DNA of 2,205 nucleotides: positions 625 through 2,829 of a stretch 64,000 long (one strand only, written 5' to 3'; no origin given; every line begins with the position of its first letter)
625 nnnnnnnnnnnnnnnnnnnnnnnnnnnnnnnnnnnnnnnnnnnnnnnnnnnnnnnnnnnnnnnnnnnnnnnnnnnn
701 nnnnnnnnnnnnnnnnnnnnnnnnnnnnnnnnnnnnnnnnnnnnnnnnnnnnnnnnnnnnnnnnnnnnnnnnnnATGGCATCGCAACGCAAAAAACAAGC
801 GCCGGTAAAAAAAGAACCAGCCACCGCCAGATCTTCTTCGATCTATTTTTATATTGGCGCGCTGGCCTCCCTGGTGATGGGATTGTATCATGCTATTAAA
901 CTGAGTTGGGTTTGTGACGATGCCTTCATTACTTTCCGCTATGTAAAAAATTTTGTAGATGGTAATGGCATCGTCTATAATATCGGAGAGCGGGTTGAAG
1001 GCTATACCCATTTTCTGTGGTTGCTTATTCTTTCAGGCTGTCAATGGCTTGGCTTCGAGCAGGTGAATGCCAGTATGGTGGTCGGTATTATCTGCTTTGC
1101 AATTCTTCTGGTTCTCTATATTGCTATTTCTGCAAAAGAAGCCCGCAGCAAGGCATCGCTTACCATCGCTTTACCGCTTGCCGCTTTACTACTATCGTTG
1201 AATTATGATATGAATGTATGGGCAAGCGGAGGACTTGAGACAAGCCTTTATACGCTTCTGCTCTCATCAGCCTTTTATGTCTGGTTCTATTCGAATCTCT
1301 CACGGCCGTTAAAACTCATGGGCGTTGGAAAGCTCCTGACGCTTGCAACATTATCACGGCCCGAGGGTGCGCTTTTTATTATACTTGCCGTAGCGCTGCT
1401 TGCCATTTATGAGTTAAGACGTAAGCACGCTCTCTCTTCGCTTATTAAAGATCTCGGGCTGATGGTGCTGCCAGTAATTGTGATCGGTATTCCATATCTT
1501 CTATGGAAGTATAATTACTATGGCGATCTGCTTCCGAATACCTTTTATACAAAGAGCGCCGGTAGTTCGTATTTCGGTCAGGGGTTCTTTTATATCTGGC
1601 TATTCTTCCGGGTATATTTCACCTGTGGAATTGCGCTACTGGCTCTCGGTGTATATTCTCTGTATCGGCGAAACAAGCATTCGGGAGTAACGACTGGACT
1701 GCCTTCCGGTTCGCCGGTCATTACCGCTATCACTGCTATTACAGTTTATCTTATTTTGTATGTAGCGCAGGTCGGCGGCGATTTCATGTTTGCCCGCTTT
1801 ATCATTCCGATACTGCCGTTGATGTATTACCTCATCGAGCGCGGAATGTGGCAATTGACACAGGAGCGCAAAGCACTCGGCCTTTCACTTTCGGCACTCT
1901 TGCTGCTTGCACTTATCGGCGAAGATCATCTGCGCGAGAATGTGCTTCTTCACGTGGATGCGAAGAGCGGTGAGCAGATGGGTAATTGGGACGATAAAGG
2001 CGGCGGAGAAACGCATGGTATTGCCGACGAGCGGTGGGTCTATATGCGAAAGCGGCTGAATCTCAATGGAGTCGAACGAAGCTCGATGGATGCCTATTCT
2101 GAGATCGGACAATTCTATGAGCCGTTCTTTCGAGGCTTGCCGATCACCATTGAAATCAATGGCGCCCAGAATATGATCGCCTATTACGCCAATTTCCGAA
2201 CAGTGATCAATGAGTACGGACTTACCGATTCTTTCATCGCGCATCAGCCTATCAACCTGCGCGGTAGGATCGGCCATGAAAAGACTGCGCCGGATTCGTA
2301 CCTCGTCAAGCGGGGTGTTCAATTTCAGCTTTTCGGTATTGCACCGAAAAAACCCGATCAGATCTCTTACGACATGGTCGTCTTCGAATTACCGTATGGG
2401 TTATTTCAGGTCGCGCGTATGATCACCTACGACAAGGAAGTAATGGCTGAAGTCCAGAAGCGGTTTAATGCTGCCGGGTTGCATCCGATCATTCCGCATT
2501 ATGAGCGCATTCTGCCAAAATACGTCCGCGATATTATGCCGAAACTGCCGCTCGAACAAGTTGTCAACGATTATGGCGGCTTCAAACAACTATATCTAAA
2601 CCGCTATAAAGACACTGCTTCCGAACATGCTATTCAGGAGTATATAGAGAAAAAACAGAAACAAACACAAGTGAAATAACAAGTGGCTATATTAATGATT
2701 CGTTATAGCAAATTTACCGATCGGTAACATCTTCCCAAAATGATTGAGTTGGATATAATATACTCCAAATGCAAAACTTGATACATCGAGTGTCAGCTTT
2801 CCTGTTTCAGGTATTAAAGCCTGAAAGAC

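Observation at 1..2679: Tandem paralogs of a GT-C-like membrane protein with a conserved soluble C-terminal domain; a third copy at 29355-30905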

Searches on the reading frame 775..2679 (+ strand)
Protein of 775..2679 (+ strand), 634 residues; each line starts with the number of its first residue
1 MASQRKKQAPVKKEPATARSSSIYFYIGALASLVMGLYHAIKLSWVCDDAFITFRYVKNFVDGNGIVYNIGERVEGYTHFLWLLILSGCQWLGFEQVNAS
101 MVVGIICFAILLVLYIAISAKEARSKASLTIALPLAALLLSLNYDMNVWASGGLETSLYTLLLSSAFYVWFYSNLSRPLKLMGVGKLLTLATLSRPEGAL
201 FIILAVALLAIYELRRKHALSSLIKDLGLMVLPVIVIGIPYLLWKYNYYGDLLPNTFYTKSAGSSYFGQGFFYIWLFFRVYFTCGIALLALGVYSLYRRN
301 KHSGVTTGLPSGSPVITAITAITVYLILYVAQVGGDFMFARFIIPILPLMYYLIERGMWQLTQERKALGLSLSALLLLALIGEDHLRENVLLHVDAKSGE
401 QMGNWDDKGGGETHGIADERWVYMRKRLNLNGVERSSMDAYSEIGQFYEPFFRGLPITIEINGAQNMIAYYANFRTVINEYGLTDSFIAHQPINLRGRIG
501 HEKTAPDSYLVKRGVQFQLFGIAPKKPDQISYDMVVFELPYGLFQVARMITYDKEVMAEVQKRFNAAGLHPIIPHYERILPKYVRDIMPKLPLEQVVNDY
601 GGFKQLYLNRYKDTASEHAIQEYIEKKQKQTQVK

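Call 4: search_protein_families(library=pfam, proteins=[window:775-2679:+], max_evalue=1)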
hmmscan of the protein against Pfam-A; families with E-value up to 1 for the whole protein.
window:775-2679:+ (634 aa): 1 family
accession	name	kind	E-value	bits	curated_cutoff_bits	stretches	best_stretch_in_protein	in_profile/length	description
PF13231.12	PMT_2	-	0.004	17.8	26.1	1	90-244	10-160/160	Dolichyl-phosphate-mannose-protein mannosyltransferase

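Call 5: search_protein_families(library=ncbifam, proteins=[window:775-2679:+], max_evalue=1)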
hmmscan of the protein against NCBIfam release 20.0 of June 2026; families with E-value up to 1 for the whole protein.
window:775-2679:+ (634 aa): 2 families
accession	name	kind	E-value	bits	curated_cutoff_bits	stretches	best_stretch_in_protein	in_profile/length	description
NF041481.1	beta_arabfuran_tase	equivalog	3.8e-16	58.3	1050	1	31-349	12-355/633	terminal beta-(1->2)-arabinofuranosyltransferase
NF047440.1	LA3751_2_3_fam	subfamily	1.7e-06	27.1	200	1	103-379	104-375/460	LA_3751/LA_3752 family putative glycosyltransferase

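Call 6: search_solved_structures(query=window:775-2679:+, max_evalue=1, show_alignments=2)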
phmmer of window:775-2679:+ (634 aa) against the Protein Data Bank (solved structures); distinct sequences matched with E-value up to 1: 3.
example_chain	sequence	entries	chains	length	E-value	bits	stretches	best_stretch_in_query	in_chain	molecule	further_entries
9dlf_C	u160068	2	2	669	2.5e-15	59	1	38-349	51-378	Arabinosyltransferase AftB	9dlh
1b3b_A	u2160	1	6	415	0.082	14.4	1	426-527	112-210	PROTEIN (GLUTAMATE DEHYDROGENASE)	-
1b26_A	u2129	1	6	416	0.084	14.4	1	426-527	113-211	GLUTAMATE DEHYDROGENASE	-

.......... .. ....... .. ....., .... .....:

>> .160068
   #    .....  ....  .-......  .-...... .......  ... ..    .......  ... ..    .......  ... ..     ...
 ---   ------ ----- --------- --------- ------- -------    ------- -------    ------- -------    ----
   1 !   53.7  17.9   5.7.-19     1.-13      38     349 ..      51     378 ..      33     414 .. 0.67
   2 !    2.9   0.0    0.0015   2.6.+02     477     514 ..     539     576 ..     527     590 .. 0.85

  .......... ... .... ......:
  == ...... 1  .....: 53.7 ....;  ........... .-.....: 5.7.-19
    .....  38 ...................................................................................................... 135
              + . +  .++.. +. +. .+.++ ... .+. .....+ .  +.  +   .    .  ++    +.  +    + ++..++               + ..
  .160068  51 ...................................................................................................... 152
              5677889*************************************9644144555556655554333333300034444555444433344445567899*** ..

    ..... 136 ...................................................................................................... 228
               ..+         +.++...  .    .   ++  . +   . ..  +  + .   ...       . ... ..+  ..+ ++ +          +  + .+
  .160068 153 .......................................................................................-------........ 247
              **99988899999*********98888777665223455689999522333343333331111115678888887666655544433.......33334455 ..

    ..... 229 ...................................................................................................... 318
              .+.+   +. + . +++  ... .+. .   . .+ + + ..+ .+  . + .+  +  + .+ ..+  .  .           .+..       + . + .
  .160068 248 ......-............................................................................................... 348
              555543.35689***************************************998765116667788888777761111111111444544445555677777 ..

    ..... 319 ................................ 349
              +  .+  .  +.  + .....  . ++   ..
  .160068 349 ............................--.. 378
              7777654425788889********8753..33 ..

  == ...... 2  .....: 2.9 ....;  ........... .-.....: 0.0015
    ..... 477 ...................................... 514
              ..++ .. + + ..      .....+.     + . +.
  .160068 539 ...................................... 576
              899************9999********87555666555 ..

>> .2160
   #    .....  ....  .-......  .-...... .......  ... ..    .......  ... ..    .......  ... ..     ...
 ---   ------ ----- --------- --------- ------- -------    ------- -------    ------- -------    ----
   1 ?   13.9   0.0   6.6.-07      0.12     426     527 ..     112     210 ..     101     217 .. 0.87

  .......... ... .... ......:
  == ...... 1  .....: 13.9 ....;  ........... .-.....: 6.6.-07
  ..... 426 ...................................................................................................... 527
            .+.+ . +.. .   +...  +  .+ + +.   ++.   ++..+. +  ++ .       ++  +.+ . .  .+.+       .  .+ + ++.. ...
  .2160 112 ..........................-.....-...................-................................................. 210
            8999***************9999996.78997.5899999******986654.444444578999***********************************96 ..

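Call 10: find_homologous_proteins(query=window:775-2679:+, max_evalue=0.001)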
Query window:775-2679:+ (634 aa): 748 proteins with E <= 0.001 among 8000 candidates; the best 120 are listed.
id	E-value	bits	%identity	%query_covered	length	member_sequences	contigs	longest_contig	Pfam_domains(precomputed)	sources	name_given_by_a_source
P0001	0.0e+0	1433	100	100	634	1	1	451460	-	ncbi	-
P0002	1.9e-230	785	56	99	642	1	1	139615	-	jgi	jgi:hypothetical protein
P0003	2.6e-228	778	55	99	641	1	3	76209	-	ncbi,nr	ncbi:MAG: hypothetical protein Q8916_01615 [Bacteroidota bacterium]|nr:hypothetical protein [Bactero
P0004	5.3e-217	740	54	99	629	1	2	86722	-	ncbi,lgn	-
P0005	4.2e-215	734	52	100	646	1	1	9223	-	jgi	jgi:hypothetical protein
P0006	3.7e-207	708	52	98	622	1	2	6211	-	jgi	jgi:hypothetical protein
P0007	6.8e-207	707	52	98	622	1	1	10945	-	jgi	jgi:hypothetical protein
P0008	7.1e-207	707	52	98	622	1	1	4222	-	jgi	jgi:hypothetical protein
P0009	1.6e-206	706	52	98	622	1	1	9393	-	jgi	jgi:hypothetical protein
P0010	1.6e-206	706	52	98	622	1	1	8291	-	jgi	jgi:hypothetical protein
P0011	1.2e-205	703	50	100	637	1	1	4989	-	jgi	jgi:hypothetical protein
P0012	2.2e-204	698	49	99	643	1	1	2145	-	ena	-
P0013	7.3e-204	697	50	100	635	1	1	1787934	-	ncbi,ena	-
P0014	2.5e-202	692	49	100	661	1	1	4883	-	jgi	jgi:hypothetical protein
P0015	2.7e-202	692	50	100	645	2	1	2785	-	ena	-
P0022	5.3e-194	664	50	99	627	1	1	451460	-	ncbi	-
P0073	3.5e-117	410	39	94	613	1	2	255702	-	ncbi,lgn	-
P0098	9.2e-105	369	36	96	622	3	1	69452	-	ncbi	ncbi:MAG: hypothetical protein ACE15D_15175 [Candidatus Eisenbacteria bacterium]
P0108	3.7e-101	358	37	92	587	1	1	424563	-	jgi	jgi:hypothetical protein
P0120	3.9e-97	344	33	97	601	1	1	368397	-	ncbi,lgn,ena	-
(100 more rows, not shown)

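Call 12: find_encoding_contigs(protein=P0001, flank=10000, max_places=3)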
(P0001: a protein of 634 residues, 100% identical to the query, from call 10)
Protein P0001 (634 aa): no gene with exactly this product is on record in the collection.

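Call 14: find_encoding_contigs(protein=P0022, flank=10000, max_places=3)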
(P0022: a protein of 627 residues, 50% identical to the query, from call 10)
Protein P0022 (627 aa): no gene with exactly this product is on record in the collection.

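Call 25: find_encoding_contigs(protein=P0013, flank=10000, max_places=2)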
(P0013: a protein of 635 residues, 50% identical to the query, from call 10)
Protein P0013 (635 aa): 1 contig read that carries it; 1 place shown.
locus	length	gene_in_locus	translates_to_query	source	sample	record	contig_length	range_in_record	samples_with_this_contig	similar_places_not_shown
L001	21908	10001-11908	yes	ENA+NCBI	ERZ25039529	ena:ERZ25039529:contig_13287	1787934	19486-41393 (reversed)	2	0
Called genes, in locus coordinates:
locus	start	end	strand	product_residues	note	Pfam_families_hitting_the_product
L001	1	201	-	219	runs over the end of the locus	-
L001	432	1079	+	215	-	PF10988:DUF2807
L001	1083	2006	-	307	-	PF00056:Ldh_1_N, PF02866:Ldh_1_C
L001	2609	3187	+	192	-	-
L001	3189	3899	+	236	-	PF13455:MUG113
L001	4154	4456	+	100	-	PF01797:Y1_Tnp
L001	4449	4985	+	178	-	-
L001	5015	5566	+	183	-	-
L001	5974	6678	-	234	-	-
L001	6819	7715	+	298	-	PF01545:Cation_efflux, PF16916:ZT_dimer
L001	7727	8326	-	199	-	PF04893:Yip1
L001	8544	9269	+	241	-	PF20772:TACO1_YebC_N, PF01709:Transcrip_reg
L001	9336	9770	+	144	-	PF00583:Acetyltransf_1, PF13673:Acetyltransf_10, PF13508:Acetyltransf_7, PF08445:FR47 (weak)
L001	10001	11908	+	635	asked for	-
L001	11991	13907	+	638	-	-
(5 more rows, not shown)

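Call 26: find_encoding_contigs(protein=P0120, flank=10000, max_places=2)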
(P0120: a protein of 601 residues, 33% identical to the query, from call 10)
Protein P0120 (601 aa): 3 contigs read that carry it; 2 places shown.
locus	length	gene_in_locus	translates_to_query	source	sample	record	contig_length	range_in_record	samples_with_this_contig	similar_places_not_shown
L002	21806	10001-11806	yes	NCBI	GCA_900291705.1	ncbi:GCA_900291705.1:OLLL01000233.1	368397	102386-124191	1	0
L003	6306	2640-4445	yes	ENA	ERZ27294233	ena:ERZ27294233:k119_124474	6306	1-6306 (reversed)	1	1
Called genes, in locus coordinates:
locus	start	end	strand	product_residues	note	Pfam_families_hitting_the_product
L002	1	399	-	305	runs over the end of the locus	PF28533:DUF8429, PF28532:DUF8428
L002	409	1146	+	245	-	PF00156:Pribosyltran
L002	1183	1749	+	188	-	PF13185:GAF_2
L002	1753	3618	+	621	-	PF13205:Big_5, PF09912:DUF2141 (faint)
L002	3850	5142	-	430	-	PF19295:SufBD_N, PF01458:SUFBD_core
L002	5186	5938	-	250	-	PF02463:SMC_N (faint), PF00005:ABC_tran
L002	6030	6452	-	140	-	PF05635:23S_rRNA_IVP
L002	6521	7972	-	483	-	PF19295:SufBD_N, PF01458:SUFBD_core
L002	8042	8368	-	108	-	PF01521:Fe-S_biosyn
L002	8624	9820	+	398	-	PF13964:Beta-prop_Calicin, PF13415:Beta-prop_FBX42, PF24981:Beta-prop_ATRN-LZTR1, PF24681:Kelch_KLHDC2_KLHL20_DRC7, PF01344:Kelch_1, PF13415:Beta-prop_FBX42, PF13418:Beta-prop_TYW4, PF13964:Beta-prop_Calicin, +5 more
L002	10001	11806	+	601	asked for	-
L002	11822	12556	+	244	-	PF00535:Glycos_transf_2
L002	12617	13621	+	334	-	PF03385:STELLO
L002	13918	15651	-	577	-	-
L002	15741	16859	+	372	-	PF00586:AIRS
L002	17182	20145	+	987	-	PF07494:Reg_prop (weak), PF07495:Y_Y_Y, PF06580:His_kinase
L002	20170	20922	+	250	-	PF00072:Response_reg, PF04397:LytTR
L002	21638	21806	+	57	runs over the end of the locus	-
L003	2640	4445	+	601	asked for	-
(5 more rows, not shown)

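Call 27: find_encoding_contigs(protein=P0098, flank=10000, max_places=2)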
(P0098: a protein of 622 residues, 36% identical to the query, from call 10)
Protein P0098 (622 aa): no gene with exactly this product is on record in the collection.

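Call 28: find_encoding_contigs(protein=P0108, flank=10000, max_places=2)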
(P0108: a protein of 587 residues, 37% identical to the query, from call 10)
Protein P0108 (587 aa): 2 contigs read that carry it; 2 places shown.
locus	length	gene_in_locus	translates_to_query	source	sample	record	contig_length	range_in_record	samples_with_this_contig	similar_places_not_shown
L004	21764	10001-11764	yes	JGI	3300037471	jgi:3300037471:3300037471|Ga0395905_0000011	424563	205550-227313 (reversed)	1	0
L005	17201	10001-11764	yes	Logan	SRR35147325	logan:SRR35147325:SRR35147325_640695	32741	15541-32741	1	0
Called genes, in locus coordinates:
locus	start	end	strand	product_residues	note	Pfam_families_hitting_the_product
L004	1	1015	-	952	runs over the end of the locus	PF00082:Peptidase_S8, PF18962:Por_Secre_tail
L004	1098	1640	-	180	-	PF13588:HSDR_N_2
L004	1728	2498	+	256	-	PF01048:PNP_UDP_1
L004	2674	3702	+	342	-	PF06144:DNA_pol3_delta, PF21694:DNA_pol3_delta_C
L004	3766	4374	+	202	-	PF20347:DUF6642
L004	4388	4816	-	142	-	PF25056:DUF7793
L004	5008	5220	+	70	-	-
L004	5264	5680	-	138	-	PF25056:DUF7793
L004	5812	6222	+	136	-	PF01878:EVE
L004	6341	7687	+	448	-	PF00206:Lyase_1, PF08328:ASL_C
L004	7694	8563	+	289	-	-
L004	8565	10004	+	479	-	-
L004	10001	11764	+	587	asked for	-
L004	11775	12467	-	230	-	PF20582:UPF0758_N, PF04002:RadC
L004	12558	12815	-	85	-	PF01649:Ribosomal_S20p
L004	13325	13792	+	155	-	PF00072:Response_reg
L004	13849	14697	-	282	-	PF08443:RimK (weak)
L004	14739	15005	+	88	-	-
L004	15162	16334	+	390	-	PF13188:PAS_8 (weak), PF02518:HATPase_c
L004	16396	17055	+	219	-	PF00072:Response_reg, PF00196:GerE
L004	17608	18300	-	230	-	-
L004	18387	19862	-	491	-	PF00587:tRNA-synt_2b, PF03129:HGTP_anticodon, PF09180:ProRS-C_1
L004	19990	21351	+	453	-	-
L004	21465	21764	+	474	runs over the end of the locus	PF03349:Toluene_X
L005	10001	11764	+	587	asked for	-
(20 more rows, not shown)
